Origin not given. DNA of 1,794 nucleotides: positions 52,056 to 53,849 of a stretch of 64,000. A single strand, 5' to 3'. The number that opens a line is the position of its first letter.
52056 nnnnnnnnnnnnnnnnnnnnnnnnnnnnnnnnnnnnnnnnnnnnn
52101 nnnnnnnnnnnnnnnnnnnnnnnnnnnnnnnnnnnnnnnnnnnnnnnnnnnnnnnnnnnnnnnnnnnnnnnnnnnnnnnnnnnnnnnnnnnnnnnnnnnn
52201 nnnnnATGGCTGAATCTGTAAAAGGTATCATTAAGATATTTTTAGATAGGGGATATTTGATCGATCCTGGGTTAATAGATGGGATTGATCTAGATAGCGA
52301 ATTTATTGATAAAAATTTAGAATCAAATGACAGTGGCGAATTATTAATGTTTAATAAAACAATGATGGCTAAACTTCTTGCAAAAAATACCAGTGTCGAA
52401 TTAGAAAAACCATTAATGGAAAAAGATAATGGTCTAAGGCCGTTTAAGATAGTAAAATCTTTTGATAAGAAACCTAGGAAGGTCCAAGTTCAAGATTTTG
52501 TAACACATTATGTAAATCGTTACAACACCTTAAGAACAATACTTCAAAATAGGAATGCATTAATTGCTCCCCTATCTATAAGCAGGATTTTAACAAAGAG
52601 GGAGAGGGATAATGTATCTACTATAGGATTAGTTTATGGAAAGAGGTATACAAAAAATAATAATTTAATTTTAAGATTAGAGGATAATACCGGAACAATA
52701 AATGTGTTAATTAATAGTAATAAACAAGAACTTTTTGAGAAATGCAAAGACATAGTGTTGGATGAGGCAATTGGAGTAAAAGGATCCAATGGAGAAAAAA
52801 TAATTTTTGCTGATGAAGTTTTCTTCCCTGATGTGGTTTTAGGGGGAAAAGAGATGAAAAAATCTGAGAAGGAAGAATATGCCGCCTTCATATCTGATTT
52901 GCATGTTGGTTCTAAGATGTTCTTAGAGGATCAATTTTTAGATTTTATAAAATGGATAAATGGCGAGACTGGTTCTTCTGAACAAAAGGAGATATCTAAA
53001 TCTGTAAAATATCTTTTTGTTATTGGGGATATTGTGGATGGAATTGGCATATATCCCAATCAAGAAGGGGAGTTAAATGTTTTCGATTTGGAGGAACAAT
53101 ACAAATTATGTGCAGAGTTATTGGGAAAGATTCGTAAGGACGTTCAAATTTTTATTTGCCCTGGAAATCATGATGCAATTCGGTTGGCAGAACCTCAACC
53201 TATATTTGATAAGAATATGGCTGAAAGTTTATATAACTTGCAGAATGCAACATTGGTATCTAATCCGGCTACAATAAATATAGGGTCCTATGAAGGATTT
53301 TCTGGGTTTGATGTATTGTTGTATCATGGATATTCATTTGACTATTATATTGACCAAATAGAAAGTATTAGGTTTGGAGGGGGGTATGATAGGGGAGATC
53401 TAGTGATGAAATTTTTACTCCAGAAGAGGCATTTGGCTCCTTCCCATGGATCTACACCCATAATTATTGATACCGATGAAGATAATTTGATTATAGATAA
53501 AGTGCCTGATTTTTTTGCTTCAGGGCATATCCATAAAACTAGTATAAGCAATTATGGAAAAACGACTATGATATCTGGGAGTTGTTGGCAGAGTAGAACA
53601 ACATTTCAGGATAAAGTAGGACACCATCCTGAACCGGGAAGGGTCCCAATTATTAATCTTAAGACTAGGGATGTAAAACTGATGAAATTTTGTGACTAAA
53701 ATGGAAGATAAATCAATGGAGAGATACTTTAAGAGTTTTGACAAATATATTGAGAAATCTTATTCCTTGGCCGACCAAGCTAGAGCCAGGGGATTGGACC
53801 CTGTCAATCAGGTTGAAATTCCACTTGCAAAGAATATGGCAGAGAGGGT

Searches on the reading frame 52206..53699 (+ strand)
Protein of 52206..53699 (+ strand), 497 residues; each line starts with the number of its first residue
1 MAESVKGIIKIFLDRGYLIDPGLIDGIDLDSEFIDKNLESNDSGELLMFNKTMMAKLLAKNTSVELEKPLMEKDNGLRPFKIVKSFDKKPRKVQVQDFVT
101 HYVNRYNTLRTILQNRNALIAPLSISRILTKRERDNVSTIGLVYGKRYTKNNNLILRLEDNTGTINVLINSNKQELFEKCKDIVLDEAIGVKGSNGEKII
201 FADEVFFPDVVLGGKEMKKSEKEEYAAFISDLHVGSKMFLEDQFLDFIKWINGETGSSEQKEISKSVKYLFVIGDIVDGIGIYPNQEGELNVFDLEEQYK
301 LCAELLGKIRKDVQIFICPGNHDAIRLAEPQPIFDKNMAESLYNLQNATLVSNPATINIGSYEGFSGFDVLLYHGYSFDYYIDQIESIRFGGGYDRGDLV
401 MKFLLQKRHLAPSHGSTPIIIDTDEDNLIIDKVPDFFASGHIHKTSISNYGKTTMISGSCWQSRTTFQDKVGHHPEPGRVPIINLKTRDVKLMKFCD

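Call 54: search_protein_families(library=pfam, proteins=[window:52206-53699:+], max_evalue=0.01)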
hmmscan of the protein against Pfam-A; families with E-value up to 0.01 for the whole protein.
window:52206-53699:+ (497 aa): 4 families
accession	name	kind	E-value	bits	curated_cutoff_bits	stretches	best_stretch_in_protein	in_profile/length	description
PF00149.33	Metallophos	-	3.7e-11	44.2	21.5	1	227-444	4-190/191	Calcineurin-like phosphoesterase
PF04042.21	DNA_pol_E_B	-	2.4e-09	37.4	29.1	1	228-440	3-202/210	DNA polymerase alpha/epsilon subunit B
PF01336.31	tRNA_anti-codon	-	0.00032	21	27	1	137-193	1-55/75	OB-fold nucleic acid binding domain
PF12850.12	Metallophos_2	-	0.0077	16.7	27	0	406-465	80-140/154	Calcineurin-like phosphoesterase superfamily domain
